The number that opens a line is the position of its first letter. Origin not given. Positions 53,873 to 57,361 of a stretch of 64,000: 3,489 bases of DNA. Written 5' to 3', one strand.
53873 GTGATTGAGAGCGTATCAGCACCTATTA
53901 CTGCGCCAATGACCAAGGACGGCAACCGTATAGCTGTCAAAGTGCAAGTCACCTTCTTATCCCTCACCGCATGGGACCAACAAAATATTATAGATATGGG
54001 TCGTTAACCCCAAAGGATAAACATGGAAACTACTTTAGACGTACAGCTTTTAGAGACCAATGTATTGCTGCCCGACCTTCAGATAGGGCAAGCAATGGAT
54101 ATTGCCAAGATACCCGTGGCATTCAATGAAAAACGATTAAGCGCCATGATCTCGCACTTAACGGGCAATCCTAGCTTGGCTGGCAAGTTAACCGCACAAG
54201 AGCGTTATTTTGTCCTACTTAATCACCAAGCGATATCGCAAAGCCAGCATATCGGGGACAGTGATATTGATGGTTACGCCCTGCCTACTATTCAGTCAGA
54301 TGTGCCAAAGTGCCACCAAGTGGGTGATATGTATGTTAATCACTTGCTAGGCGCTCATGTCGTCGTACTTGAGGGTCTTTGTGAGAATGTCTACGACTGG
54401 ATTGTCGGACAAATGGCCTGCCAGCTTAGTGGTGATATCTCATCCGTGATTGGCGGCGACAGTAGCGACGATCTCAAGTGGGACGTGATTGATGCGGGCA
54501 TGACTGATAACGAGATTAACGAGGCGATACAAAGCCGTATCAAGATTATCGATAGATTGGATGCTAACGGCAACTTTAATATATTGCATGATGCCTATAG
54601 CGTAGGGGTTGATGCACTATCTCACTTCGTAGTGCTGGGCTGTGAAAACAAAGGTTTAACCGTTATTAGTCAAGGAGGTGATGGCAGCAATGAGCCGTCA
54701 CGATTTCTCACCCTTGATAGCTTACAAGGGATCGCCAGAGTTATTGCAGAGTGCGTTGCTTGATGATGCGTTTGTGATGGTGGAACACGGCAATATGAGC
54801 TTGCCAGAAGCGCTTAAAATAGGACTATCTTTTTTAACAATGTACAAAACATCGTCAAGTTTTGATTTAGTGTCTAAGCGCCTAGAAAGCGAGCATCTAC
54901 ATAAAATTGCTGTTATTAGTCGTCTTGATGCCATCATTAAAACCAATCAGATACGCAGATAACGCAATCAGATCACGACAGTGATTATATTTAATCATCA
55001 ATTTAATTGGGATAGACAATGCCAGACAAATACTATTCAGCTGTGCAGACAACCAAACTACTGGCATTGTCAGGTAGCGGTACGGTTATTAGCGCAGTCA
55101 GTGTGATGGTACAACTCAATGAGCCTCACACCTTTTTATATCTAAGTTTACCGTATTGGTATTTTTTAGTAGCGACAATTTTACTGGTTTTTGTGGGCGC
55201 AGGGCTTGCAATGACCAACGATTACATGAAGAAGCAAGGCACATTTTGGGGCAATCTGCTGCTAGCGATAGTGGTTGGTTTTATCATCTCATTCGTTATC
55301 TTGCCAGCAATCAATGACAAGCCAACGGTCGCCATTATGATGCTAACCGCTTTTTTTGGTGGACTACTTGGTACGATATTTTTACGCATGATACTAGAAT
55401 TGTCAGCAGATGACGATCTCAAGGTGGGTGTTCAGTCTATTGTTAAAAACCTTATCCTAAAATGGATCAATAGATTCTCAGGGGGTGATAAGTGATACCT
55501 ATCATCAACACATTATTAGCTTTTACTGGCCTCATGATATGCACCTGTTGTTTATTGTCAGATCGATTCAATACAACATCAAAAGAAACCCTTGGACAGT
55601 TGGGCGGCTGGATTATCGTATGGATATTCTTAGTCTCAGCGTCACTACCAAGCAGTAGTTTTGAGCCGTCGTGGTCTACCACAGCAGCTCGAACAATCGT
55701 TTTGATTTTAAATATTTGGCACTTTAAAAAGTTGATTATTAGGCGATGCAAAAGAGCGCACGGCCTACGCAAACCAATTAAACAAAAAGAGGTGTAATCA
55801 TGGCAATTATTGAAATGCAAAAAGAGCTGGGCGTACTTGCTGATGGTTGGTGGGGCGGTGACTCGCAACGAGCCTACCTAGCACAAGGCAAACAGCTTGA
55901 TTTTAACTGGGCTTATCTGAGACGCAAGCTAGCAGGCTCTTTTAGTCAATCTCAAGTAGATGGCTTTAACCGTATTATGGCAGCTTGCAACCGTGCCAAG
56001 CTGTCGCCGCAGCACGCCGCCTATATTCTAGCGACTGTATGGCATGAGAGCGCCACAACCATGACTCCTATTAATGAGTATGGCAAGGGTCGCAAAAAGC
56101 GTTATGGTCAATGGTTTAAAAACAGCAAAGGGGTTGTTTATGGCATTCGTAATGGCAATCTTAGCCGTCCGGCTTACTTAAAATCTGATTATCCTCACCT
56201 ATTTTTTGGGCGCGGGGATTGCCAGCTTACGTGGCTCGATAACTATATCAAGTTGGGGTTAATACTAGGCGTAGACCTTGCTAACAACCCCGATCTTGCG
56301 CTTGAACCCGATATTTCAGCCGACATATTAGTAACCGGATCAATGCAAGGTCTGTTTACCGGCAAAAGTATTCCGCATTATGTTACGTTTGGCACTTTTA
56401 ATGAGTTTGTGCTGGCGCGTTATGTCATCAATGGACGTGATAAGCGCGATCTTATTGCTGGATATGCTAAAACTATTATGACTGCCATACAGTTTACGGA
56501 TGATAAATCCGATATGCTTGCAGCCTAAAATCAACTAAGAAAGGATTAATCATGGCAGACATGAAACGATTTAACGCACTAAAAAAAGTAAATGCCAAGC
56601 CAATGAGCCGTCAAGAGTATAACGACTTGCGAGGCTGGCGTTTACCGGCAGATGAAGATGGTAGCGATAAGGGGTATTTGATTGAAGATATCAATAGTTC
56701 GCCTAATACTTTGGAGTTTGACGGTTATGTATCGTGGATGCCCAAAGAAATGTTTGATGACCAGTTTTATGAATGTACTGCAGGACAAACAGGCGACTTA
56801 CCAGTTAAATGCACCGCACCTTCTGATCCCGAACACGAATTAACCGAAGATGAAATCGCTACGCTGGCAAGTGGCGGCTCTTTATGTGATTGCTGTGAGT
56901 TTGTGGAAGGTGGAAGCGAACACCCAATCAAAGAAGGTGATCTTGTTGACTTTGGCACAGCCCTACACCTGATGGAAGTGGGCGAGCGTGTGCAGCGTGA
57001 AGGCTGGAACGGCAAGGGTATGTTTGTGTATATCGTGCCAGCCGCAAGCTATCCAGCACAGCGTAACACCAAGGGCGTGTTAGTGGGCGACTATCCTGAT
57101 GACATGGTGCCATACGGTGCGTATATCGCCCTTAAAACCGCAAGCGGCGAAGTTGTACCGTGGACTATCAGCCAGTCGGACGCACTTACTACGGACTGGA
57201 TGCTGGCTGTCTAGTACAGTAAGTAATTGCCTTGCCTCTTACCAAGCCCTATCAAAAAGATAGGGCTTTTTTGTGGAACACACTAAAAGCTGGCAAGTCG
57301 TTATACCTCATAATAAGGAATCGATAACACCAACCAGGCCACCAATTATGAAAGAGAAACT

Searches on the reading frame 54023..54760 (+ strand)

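Call 49: search_protein_families(library=phrogs, proteins=[window:54023-54760:+], max_evalue=0.001)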
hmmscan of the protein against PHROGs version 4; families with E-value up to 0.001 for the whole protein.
window:54023-54760:+ (246 aa): 1 family
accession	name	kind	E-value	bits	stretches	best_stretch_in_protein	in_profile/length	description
phrog_6830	-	unknown function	1.6e-30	107.6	1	10-242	10-233/241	-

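Call 64: search_protein_families(library=pfam, proteins=[window:54023-54760:+], max_evalue=0.001)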
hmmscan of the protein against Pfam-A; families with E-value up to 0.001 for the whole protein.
window:54023-54760:+ (246 aa): 0 families

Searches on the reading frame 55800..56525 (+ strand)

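Call 49: search_protein_families(library=phrogs, proteins=[window:55800-56525:+], max_evalue=0.001)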
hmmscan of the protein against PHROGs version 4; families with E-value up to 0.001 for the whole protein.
window:55800-56525:+ (242 aa): 3 families
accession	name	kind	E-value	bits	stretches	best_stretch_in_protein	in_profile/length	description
phrog_181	-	lysis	1.1e-32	114.9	1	44-234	343-535/769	endolysin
phrog_29753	-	unknown function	1.9e-25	90.8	1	135-227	277-371/374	-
phrog_26317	-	unknown function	0.00024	22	1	132-170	26-64/119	-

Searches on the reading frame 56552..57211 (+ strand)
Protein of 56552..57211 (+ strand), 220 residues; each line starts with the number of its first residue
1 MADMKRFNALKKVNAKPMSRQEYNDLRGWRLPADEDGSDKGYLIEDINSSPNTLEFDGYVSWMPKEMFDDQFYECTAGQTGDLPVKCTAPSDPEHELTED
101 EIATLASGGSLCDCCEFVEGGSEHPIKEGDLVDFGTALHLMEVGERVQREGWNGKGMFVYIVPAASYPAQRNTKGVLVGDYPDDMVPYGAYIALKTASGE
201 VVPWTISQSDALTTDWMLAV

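Call 49: search_protein_families(library=phrogs, proteins=[window:56552-57211:+], max_evalue=0.001)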
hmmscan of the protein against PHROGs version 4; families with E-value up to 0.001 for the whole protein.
window:56552-57211:+ (220 aa): 4 families
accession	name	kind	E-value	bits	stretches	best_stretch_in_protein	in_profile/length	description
phrog_872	-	unknown function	2.9e-48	165.1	1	2-218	11-170/172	-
phrog_1048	-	unknown function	7.6e-25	89.1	1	125-218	103-193/211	-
phrog_30130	-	unknown function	5.9e-13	49.6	1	133-217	177-257/262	-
phrog_9467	-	unknown function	5.8e-08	33.6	1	4-74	1-63/155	-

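Call 64: search_protein_families(library=pfam, proteins=[window:56552-57211:+], max_evalue=0.001)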
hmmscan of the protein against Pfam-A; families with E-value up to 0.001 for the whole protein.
window:56552-57211:+ (220 aa): 1 family
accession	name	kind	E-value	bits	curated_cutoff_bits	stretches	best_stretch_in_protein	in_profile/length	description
PF11195.14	Tad2-like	-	2e-20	73.5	25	1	133-218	2-72/73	Thoeris anti-defense 2-like domain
